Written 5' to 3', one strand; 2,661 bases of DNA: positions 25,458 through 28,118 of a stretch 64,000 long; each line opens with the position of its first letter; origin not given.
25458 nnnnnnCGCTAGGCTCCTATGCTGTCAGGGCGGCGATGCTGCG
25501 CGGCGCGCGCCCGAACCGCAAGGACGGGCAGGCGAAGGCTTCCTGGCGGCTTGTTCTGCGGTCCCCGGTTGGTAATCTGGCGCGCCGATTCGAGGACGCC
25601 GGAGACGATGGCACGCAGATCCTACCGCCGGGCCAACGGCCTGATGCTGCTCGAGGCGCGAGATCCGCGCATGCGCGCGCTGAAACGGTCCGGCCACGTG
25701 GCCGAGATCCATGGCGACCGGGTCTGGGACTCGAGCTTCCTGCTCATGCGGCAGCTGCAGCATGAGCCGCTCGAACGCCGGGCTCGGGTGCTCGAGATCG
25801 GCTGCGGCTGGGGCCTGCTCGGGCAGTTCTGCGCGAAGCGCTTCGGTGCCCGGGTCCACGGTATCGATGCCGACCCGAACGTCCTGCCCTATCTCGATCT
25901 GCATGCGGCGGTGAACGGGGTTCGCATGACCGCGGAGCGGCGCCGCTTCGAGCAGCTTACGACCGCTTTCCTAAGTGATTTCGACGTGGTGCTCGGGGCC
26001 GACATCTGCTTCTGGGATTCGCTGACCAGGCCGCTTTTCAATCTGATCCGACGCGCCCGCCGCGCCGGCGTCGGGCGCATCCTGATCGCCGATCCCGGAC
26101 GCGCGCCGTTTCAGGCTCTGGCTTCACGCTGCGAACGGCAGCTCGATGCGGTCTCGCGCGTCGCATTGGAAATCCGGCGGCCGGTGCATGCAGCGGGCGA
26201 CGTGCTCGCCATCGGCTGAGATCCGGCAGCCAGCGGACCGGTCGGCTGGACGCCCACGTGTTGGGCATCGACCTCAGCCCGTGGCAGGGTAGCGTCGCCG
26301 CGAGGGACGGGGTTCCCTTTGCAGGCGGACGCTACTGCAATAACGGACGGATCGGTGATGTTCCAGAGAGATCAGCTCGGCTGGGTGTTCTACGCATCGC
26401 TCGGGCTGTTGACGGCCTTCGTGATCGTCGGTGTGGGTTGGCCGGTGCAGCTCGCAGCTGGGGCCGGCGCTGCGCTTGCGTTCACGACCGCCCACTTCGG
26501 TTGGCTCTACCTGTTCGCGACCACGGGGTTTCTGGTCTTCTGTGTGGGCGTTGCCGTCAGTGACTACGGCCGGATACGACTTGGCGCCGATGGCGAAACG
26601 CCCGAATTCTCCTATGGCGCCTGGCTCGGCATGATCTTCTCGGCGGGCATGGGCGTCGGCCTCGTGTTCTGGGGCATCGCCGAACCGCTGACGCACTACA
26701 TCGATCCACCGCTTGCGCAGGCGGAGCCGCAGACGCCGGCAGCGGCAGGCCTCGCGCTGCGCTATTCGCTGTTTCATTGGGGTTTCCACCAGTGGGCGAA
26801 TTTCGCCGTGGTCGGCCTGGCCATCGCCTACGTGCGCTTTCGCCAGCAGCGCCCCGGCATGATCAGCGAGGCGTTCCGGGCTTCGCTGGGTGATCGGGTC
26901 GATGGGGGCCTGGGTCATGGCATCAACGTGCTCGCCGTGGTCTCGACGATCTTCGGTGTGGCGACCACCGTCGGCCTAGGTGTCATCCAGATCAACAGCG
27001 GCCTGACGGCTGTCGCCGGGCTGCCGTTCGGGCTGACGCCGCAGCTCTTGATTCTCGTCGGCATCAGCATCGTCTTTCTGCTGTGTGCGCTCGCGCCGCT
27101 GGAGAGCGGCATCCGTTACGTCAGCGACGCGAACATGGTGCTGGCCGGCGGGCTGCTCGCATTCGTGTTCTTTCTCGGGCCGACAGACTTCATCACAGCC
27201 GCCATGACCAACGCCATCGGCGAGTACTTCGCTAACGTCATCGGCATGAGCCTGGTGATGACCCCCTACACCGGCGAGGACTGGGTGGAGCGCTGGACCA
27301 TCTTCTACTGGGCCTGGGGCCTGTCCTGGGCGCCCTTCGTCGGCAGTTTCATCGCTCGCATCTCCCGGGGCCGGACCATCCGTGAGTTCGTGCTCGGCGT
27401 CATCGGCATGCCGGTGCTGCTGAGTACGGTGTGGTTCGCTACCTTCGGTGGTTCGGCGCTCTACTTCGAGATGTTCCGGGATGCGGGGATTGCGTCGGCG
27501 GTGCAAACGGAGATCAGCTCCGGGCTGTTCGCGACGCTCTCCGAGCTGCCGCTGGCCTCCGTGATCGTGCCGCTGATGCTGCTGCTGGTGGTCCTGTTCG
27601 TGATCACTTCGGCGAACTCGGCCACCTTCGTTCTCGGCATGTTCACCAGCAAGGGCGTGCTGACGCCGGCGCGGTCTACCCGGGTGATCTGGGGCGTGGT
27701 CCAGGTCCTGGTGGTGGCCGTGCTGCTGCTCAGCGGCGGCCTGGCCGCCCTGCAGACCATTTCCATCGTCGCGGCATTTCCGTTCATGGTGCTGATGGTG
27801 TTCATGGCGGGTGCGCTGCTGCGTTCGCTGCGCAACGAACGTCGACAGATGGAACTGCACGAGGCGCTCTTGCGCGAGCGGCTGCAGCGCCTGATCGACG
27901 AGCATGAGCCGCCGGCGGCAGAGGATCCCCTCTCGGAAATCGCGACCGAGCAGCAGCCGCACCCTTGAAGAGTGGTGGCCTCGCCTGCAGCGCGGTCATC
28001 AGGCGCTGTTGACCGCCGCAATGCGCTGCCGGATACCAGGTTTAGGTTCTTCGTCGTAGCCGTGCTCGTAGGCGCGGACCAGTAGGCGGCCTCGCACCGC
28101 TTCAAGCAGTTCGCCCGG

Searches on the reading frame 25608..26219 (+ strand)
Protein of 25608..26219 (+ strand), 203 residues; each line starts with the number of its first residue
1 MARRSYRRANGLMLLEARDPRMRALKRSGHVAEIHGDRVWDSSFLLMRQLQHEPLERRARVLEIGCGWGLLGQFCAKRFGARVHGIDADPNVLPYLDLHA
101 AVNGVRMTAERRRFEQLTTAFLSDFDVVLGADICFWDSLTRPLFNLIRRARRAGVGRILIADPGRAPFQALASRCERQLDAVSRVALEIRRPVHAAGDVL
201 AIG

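Call 3: search_protein_families(library=pfam, proteins=[window:25608-26219:+], max_evalue=0.01)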
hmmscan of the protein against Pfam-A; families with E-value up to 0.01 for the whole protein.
window:25608-26219:+ (203 aa): 8 families
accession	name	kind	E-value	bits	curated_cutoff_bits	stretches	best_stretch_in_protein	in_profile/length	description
PF13649.12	Methyltransf_25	-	3.8e-10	40.8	27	1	61-150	1-92/97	Methyltransferase domain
PF13847.12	Methyltransf_31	-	1.1e-08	35.3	27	1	58-164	4-113/145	Methyltransferase domain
PF05175.20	MTS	-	6.5e-06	26.3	23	1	41-128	18-102/170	Methyltransferase small domain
PF08242.18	Methyltransf_12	-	8.7e-06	26.8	30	1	62-131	1-72/98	Methyltransferase domain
PF10294.15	Methyltransf_16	-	1.3e-05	25.4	21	1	35-151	17-147/174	Lysine methyltransferase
PF02353.26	CMAS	-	4e-05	23.5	27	1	54-86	59-91/273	Mycolic acid cyclopropane synthetase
PF08241.18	Methyltransf_11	-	5.7e-05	24.1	21.2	1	62-132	1-68/95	Methyltransferase domain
PF13489.12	Methyltransf_23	-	0.00032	20.9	27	1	53-94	18-58/164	Methyltransferase domain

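Call 4: search_protein_families(library=ncbifam, proteins=[window:25608-26219:+], max_evalue=0.01)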
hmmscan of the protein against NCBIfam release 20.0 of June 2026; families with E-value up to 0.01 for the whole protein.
window:25608-26219:+ (203 aa): 18 families
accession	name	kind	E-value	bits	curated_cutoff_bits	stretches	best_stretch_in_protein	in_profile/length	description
NF043040.1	corrin_prot_MT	hypoth_equivalog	6.2e-09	35.6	180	1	55-137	39-122/216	corrinoid protein-associated methyltransferase CpaM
TIGR01983.1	UbiG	equivalog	6e-08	32.3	102.95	1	58-132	50-124/228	bifunctional 2-polyprenyl-6-hydroxyphenol methylase/3-demethylubiquinol 3-O-methyltransferase UbiG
NF001790.0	PRK00517.3-3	equivalog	3.2e-07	30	269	1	56-128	121-195/262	50S ribosomal protein L11 methyltransferase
NF008686.0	PRK11705.1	equivalog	6.6e-07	28.7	400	1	55-87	165-197/383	cyclopropane fatty acyl phospholipid synthase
NF040703.1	cyclopro_CfaB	exception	1.7e-06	27.1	650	1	55-88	157-190/393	C17 cyclopropane fatty acid synthase CfaB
NF011529.0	PRK14968.1-3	equivalog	9.3e-06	25.2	162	1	41-106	21-82/198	putative methyltransferase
NF045667.1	MTase_DVU1556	equivalog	3.2e-05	23.5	155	1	47-111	12-77/213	DVU_1556 family methyltransferase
NF053839.1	CPFASynBruc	equivalog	6.3e-05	22.1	600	1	55-87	172-204/410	cyclopropane fatty acid synthase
TIGR00537.1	hemK_rel_arch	hypoth_equivalog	0.00023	20.9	87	1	42-110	7-71/179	HemK2/MTQ2 family protein methyltransferase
NF004851.0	PRK06202.1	equivalog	0.0003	20.3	243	1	23-131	29-136/237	hypothetical protein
TIGR04290.1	meth_Rta_06860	hypoth_equivalog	0.00036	20.1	300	1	59-145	51-134/226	TIGR04290 family methyltransferase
TIGR00406.1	prmA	equivalog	0.0012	18.3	183.15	1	55-128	157-229/288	50S ribosomal protein L11 methyltransferase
NF001786.0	PRK00517.2-4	equivalog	0.0013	17.9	327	1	56-108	142-193/277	50S ribosomal protein L11 methyltransferase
TIGR00755.1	ksgA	equivalog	0.0015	17.9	171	1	53-99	25-70/256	16S rRNA (adenine(1518)-N(6)/adenine(1519)-N(6))-dimethyltransferase RsmA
TIGR02021.1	BchM-ChlM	equivalog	0.0016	17.9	158.9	1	46-132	44-126/218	magnesium protoporphyrin IX methyltransferase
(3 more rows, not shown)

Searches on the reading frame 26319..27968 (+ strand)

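Call 3: search_protein_families(library=pfam, proteins=[window:26319-27968:+], max_evalue=0.01)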
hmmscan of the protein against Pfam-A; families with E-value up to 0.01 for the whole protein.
window:26319-27968:+ (549 aa): 1 family
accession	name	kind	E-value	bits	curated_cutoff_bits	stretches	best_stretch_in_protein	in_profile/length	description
PF02028.23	BCCT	-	3.1e-172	573.8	27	1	23-507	1-485/485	BCCT, betaine/carnitine/choline family transporter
